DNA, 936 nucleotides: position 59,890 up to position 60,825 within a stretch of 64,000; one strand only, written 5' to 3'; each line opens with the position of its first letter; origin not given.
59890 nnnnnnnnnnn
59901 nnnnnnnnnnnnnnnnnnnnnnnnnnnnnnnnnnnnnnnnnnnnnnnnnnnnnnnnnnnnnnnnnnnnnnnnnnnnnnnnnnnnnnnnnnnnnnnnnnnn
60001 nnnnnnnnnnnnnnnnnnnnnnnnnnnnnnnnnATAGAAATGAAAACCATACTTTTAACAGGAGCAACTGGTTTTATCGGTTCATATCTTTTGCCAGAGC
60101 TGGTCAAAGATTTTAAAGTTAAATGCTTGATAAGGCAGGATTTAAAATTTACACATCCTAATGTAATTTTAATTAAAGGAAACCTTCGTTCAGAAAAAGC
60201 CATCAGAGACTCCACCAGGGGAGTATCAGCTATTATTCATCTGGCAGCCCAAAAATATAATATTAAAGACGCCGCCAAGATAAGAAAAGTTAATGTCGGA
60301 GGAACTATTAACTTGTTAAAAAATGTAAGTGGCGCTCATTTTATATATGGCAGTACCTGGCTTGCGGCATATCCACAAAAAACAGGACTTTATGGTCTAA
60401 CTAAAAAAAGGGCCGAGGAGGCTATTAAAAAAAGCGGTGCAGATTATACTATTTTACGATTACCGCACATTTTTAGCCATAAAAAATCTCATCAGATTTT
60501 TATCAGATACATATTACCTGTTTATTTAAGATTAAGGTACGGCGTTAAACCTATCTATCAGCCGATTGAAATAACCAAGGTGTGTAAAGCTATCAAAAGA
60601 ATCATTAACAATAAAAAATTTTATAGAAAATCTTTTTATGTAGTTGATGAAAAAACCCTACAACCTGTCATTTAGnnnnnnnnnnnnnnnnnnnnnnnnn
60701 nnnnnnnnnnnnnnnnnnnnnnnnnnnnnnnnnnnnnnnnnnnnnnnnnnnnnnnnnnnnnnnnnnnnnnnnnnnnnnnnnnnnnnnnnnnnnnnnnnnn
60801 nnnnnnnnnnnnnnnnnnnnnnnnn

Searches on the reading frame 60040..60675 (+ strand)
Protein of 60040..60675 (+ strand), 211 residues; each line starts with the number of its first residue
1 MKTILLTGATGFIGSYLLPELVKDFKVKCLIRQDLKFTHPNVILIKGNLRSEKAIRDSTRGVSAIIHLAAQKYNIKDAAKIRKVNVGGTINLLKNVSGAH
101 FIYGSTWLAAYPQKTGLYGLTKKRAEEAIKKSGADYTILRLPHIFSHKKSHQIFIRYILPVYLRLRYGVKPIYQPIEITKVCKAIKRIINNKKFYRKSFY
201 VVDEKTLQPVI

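Call 4: search_protein_families(library=pfam, proteins=[window:60040-60675:+], max_evalue=0.1)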
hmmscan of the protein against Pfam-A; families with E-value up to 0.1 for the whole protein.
window:60040-60675:+ (211 aa): 9 families
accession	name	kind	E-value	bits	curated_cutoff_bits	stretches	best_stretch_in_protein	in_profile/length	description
PF13460.12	NAD_binding_10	-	3.1e-14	53.7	27.2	1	8-149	1-151/184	NAD(P)H-binding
PF01370.27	Epimerase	-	3.8e-14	53.1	20.9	1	4-151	1-179/240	NAD dependent epimerase/dehydratase family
PF07993.18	NAD_binding_4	-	5.5e-13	49.1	20.1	2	6-34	1-33/258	Male sterility protein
PF01073.25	3Beta_HSD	-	3e-10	40.1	22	1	6-113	2-123/280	3-beta hydroxysteroid dehydrogenase/isomerase family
PF16363.11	GDP_Man_Dehyd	-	3e-09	37.2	27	1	5-96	1-113/332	GDP-mannose 4,6 dehydratase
PF04321.23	RmlD_sub_bind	-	1.5e-08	34.6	27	1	3-150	2-157/287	RmlD substrate binding domain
PF05368.20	NmrA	-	2e-06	28.1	27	1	2-79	3-88/298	NmrA-like family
PF02719.21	Polysacc_synt_2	-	3.3e-05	23.7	20.2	1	4-131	1-151/293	Polysaccharide biosynthesis protein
PF03435.24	Sacchrp_dh_NADP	-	0.055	14.3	25.1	0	4-94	1-77/129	Saccharopine dehydrogenase NADP binding domain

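Call 5: search_protein_families(library=ncbifam, proteins=[window:60040-60675:+], max_evalue=0.1)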
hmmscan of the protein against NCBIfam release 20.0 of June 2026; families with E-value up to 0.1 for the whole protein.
window:60040-60675:+ (211 aa): 24 families
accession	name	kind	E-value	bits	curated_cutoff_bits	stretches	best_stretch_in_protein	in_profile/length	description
TIGR03466.1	HpnA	hypoth_equivalog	2.5e-13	49.6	367.65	1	3-97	2-101/327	hopanoid-associated sugar epimerase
TIGR01746.1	Thioester-redct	subfamily_domain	3.1e-13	49.7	213.35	2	3-34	1-35/371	thioester reductase domain-containing protein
NF042422.1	oxyalk_red_OleD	equivalog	5.3e-09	35.9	580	1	4-110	3-114/329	2-alkyl-3-oxoalkanoate reductase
NF041293.1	G6PDh_Azf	equivalog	4.5e-08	32.8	400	1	2-95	3-101/252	NAD-dependent glucose-6-phosphate dehydrogenase Azf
NF052578.1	StrlDmthSdmBMthl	equivalog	7.3e-08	32.5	600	1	3-97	2-101/328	sterol demethylase protein SdmB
TIGR04180.1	EDH_00030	hypoth_equivalog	7.4e-08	31.8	475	1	4-96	1-108/297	NAD-dependent 4,6-dehydratase LegB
NF047350.1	aureusi_NRPS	equivalog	9.1e-08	29.4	2500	1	3-106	2029-2155/2373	aureusimine non-ribosomal peptide synthetase AusA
TIGR01214.1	rmlD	equivalog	1.2e-06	27.9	224.05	1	3-159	1-164/285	dTDP-4-dehydrorhamnose reductase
NF042423.1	oxyalk_red_Shew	equivalog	1.2e-06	27.9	580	1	2-106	9-118/331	2-alkyl-3-oxoalkanoate reductase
TIGR01179.1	galE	equivalog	1.7e-06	27.1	262.3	1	4-106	2-121/332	UDP-glucose 4-epimerase GalE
TIGR01777.1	yfcH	hypoth_equivalog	1.1e-05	25.2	207.35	1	4-99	1-100/292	TIGR01777 family oxidoreductase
NF038078.1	NRPS_MxcG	equivalog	1.7e-05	22.3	2300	1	2-33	1083-1116/1442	myxochelin non-ribosomal peptide synthetase MxcG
TIGR02197.1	heptose_epim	equivalog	7.4e-05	22.1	274.6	1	4-106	1-114/316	ADP-glyceromanno-heptose 6-epimerase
TIGR03589.1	PseB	equivalog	7.6e-05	21.8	407.75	1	2-122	5-139/324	UDP-N-acetylglucosamine 4,6-dehydratase (inverting)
NF005539.0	PRK07201.1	equivalog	0.00012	20.9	549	1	4-94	3-110/657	SDR family oxidoreductase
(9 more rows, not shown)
